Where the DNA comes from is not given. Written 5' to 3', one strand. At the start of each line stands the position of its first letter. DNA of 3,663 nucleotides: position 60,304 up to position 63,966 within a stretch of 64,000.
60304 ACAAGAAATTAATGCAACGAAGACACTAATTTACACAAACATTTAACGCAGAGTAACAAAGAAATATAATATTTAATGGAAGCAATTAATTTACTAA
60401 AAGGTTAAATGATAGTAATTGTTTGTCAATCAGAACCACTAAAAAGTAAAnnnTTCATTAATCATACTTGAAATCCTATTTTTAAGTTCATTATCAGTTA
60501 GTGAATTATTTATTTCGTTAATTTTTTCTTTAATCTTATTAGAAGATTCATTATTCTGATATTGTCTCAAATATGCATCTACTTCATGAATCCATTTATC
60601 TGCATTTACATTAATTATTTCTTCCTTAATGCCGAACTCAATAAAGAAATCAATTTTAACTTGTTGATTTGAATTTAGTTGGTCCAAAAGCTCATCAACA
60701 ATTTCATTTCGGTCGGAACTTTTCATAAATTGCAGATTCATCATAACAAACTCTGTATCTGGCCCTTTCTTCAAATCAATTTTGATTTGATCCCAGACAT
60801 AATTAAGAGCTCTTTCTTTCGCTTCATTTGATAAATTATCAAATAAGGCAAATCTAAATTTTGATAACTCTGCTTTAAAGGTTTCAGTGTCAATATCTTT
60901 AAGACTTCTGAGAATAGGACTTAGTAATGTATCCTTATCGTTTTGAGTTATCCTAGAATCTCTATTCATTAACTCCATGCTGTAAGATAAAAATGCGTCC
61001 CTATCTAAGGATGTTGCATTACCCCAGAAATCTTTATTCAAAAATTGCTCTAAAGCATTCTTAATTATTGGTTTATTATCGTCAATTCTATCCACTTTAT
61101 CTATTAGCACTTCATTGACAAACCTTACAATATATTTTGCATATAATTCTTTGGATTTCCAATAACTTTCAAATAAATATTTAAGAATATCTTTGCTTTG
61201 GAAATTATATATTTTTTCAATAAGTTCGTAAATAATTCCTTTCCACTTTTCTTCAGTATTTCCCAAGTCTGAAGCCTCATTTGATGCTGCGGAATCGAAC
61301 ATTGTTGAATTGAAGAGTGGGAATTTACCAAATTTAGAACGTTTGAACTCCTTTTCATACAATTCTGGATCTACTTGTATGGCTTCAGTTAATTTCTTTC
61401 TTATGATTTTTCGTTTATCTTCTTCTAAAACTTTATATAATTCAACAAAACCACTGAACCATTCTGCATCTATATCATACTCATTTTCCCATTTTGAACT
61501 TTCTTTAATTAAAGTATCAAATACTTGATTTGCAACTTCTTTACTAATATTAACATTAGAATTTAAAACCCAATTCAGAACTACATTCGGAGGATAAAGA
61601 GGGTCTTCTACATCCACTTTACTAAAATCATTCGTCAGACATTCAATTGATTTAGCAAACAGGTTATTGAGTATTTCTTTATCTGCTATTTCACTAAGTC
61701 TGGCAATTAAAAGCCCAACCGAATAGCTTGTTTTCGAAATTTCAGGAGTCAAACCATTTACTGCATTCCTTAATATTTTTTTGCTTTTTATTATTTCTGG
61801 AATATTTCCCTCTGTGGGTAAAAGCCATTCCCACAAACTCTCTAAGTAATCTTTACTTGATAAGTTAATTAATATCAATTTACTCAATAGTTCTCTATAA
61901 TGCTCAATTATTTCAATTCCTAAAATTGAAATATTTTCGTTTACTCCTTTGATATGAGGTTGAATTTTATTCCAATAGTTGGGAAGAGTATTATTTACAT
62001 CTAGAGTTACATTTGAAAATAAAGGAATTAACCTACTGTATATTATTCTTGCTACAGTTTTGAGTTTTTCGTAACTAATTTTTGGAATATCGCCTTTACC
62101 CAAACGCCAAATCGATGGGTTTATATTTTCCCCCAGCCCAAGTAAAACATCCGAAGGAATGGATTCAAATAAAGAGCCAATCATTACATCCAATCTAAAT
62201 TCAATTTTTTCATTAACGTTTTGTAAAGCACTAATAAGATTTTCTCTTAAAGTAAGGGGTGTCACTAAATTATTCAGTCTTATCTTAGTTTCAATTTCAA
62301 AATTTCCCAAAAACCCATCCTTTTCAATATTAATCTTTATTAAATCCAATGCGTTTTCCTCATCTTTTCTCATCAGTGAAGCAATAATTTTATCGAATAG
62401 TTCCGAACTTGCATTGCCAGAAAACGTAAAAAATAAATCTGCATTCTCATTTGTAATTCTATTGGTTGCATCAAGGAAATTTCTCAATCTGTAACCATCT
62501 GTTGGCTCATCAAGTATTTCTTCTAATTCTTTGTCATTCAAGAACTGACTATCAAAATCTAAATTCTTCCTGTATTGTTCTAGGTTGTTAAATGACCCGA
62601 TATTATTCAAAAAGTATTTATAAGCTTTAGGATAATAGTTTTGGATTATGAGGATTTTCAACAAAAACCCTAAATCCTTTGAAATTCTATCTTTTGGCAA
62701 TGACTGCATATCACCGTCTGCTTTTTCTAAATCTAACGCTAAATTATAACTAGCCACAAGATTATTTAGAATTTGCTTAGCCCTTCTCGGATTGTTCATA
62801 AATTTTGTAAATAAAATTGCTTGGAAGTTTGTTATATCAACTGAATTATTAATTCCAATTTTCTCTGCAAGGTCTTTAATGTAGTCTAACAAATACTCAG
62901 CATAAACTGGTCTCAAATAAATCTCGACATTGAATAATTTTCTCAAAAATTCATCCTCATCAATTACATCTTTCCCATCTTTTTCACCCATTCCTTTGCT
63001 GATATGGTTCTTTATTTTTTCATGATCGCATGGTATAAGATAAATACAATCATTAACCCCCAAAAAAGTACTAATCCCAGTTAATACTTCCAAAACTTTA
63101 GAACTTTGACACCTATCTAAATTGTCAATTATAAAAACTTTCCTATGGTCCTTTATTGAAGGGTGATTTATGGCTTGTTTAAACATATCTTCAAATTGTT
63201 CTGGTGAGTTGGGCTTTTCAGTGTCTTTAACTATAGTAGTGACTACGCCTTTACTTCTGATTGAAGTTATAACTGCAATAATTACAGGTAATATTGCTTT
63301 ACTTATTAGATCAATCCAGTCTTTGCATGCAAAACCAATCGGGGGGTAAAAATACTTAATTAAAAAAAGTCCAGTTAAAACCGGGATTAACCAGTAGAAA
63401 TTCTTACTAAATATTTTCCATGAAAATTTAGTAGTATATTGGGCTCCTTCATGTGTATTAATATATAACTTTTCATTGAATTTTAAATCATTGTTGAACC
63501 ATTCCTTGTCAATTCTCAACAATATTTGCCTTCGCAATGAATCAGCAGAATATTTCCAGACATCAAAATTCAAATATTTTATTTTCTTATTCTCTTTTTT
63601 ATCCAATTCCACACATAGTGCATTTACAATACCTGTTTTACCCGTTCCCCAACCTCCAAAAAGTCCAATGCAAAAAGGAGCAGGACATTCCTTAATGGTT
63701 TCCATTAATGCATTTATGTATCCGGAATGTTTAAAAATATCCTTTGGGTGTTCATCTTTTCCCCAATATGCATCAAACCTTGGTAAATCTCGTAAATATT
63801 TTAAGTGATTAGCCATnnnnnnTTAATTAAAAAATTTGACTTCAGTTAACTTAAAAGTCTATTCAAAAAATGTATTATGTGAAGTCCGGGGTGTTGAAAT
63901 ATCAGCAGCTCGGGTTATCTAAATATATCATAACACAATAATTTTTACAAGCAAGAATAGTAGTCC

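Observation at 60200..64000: A+T-rich island whose only visible gene is a 1123-aa membrane-inserted KAP-family NTPase (candidate uncharacterised defence or abortive-infection module)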

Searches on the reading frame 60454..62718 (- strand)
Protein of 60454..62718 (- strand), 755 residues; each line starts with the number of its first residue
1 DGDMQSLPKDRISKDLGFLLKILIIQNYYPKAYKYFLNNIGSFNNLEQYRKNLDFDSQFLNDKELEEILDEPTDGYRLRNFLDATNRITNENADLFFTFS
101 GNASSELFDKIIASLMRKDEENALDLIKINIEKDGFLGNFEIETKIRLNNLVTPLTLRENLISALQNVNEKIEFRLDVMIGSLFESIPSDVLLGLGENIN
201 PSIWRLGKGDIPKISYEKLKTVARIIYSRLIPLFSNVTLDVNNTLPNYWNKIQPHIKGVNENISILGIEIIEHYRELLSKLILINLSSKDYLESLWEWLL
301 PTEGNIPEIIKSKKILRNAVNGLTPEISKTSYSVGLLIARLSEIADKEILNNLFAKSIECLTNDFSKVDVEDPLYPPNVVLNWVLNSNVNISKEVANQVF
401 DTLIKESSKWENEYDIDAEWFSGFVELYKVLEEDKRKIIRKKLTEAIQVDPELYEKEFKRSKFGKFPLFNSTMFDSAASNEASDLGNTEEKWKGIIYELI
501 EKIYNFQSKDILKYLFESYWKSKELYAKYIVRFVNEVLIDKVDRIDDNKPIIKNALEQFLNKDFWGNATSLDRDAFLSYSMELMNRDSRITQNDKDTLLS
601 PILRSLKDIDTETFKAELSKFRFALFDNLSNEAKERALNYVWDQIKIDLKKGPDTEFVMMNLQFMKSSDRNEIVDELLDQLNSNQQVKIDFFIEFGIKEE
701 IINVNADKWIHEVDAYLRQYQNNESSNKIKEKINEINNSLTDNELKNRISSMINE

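Call 49: search_protein_representatives(alignment_id=A2)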
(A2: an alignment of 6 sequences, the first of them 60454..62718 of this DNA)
Query: 6 sequences, 769 profile positions. Proteins with E-value up to 0.001 (for the whole library): 15; up to 1e-10: 8; up to 1e-30: 7. The best 15 are listed.
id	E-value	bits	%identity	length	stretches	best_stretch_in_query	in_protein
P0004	0.0e+00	1125.4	-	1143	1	2-769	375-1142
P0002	0.0e+00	1116.0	-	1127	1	1-765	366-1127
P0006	0.0e+00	1055.4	-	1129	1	1-769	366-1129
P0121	9.5e-212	721.9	-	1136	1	4-767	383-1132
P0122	1.6e-92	327.6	-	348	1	68-411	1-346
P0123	6.0e-83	295.9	-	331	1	441-765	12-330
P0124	7.6e-52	193.1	-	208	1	485-694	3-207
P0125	4.2e-15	71.6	-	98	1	669-764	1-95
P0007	9.8e-08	47.2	-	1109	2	9-177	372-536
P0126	7.2e-07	44.4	-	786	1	5-190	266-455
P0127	1.4e-06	43.5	-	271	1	3-157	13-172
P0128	2.0e-04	36.3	-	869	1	3-176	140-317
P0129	2.2e-04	36.2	-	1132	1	8-172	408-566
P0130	5.1e-04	34.9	-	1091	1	3-149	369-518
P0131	9.0e-04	34.1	-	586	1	5-184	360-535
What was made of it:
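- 60454..62166 (-): Orphan all-alpha solenoid (residues ~551-1121), the putative sensor arm. The exhaustive search found this C-terminal module (profile of residues 367-1121) in only eight clusters among 1.84 billion representatives at E up to 1e-10 (call 49).
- The C-terminal module is almost unique (call 49).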

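Call 87: find_encoding_contigs(protein=P0121, flank=10000, max_places=3)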
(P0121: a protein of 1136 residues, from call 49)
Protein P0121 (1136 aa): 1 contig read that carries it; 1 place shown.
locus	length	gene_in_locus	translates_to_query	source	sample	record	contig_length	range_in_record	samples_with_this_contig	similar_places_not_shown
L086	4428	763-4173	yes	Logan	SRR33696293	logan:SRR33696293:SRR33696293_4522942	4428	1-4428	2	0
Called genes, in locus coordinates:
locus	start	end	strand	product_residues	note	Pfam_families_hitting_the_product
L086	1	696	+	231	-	?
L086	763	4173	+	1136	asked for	PF07693:KAP_NTPase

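Call 89: search_protein_families(library=pfam, proteins=[L086:1-693:+], max_evalue=0.01)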
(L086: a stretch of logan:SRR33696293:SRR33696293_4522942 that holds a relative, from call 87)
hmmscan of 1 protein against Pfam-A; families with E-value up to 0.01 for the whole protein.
L086:1-693:+ (231 aa): 0 families

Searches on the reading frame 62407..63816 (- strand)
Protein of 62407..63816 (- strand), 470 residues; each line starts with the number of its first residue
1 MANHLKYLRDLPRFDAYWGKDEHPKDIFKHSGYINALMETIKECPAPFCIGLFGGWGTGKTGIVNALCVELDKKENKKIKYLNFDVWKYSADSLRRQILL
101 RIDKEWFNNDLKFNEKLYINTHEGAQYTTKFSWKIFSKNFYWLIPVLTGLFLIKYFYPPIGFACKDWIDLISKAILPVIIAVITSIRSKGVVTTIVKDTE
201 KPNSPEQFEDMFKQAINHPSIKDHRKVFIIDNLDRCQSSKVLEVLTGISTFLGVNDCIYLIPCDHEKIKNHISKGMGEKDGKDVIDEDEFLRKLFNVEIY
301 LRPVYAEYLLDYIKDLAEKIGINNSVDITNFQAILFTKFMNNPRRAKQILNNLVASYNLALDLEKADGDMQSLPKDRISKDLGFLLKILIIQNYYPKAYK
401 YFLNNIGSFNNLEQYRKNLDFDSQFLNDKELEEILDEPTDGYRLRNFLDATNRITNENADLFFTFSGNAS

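Call 66: predict_structure(alignment_id=A3)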
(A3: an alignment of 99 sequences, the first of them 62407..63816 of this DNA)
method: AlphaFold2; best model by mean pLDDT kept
length: 470 residues; sequences in the alignment: 99
mean_pLDDT: 88.6   pTM: 0.79
mean pLDDT of the five models: 88.6, 87.4, 87.3, 87.1, 86.6
residues with pLDDT >= 90: 319; 70-90: 94; 50-70: 53; < 50: 4
segments of 3 or more residues with pLDDT < 50: 17-19
pLDDT, mean of each block of 10 residues (from residue 1): 87 59 75 96 97 94 94 92 94 92 97 91 64 85 90 76 74 88 72 64 91 96 97 95 91 89 96 83 82 97 93 96 97 95 94 98 88 93 98 97 96 83 69 92 94 96 86
secondary structure, 60 per line:
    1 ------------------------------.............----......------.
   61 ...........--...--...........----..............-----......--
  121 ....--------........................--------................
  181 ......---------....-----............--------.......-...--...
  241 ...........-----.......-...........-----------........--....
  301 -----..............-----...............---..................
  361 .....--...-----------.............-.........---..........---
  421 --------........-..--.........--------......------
elements in order: H31-43 E48-53 H60-71 E79-85 H86-89 H94-107 H113-118 E121-124 H133-156 H165-186 E196-199 H205-216 E225-231 H238-251 E257-263 H265-275 H287-294 E297-300 H306-319 H325-339 H343-365 H382-394 H396-404 H408-417 H429-436 H444-450 H459-464
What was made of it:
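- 63259..63420 (-): Hydrophobic two-helix hairpin (residues ~133-186) inserted between Walker A and Walker B; predicted membrane anchor with a short conserved outer loop (P159, G161, K165, W167). Helices H133-156 and H165-186 in the model (call 66).
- On KAP family P-loop NTPases (Pfam PF07693): A helical hairpin spans residues 133-186 in a model with pLDDT 88.6 (call 66).
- Checked: A high-confidence model shows them as a helical hairpin, H133-156 and H165-186 (call 66).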

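Call 70: fold_search(model_id=the predicted structure, library=pdb)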
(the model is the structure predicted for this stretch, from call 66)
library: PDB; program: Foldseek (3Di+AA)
matches with E <= 10: 1051; with E <= 0.001: 70
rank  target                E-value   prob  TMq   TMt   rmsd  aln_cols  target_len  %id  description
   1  8hr8_E                1.1e-06  1.00  0.39  0.24  21.0       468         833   15  Structure of heptameric RdrA ring (released 2023-02-01)
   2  8hr8_A                1.6e-06  1.00  0.40  0.24  20.9       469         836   14  Structure of heptameric RdrA ring (released 2023-02-01)
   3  8hrb_A                1.9e-06  1.00  0.39  0.24  21.2       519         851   15  Structure of tetradecameric RdrA ring in RNA-loading state (released 2023-02-01)
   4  8hr8_F                2.8e-06  1.00  0.39  0.24  20.6       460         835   15  Structure of heptameric RdrA ring (released 2023-02-01)
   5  8hra_C                3.6e-06  1.00  0.36  0.22  21.9       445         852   13  Structure of heptameric RdrA ring in RNA-loading state (released 2023-02-01)
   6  8hr8_C                4.3e-06  1.00  0.36  0.22  21.0       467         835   13  Structure of heptameric RdrA ring (released 2023-02-01)
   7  8hra_A                6.4e-06  1.00  0.37  0.23  21.0       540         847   13  Structure of heptameric RdrA ring in RNA-loading state (released 2023-02-01)
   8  8hr8_G                9.9e-06  1.00  0.42  0.26  20.8       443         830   15  Structure of heptameric RdrA ring (released 2023-02-01)
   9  8hr8_H                1.1e-05  1.00  0.38  0.23  21.0       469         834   15  Structure of heptameric RdrA ring (released 2023-02-01)
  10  1w5t_A                1.4e-05  1.00  0.37  0.43  15.9       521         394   12  Structure of the Aeropyrum Pernix ORC2 protein (ADPNP-ADP complexes) (released 2004-10-05)
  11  1w5t_C                2.9e-05  1.00  0.38  0.44  14.7       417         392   14  Structure of the Aeropyrum Pernix ORC2 protein (ADPNP-ADP complexes) (released 2004-10-05)
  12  1sxj_D                3.3e-05  1.00  0.31  0.41  18.8       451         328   14  Crystal Structure of the Eukaryotic Clamp Loader (Replication Factor C, RFC) Bound to the DNA Sliding Clamp (Prolifera (released 2004-06-22)
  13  8umv_C                4.1e-05  1.00  0.33  0.44  15.5       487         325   13  Atomic model of the human CTF18-RFC-PCNA-DNA ternary complex with narrow PCNA opening state I (state 5) (released 2024-05-08)
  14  8fnw_M                4.3e-05  1.00  0.35  0.23  20.9       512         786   14  Structure of RdrA-RdrB complex from Escherichia coli RADAR defense system (released 2023-02-01)
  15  8uii_C                4.7e-05  1.00  0.33  0.45  16.8       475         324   14  Cryo-EM map of human clamp-clamp loader ATAD5-RFC-closed PCNA complex in intermediate state 1 (released 2024-05-29)
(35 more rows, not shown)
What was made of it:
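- Closest known: RdrA of RADAR. Same: RdrA is the closest solved structure to the NTPase domain model (Foldseek E = 1e-6, TM-score about 0.4 on the query; call 70).
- The NTPase fold is closest to the RADAR defence ATPase RdrA, which forms a heptamer (call 70).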
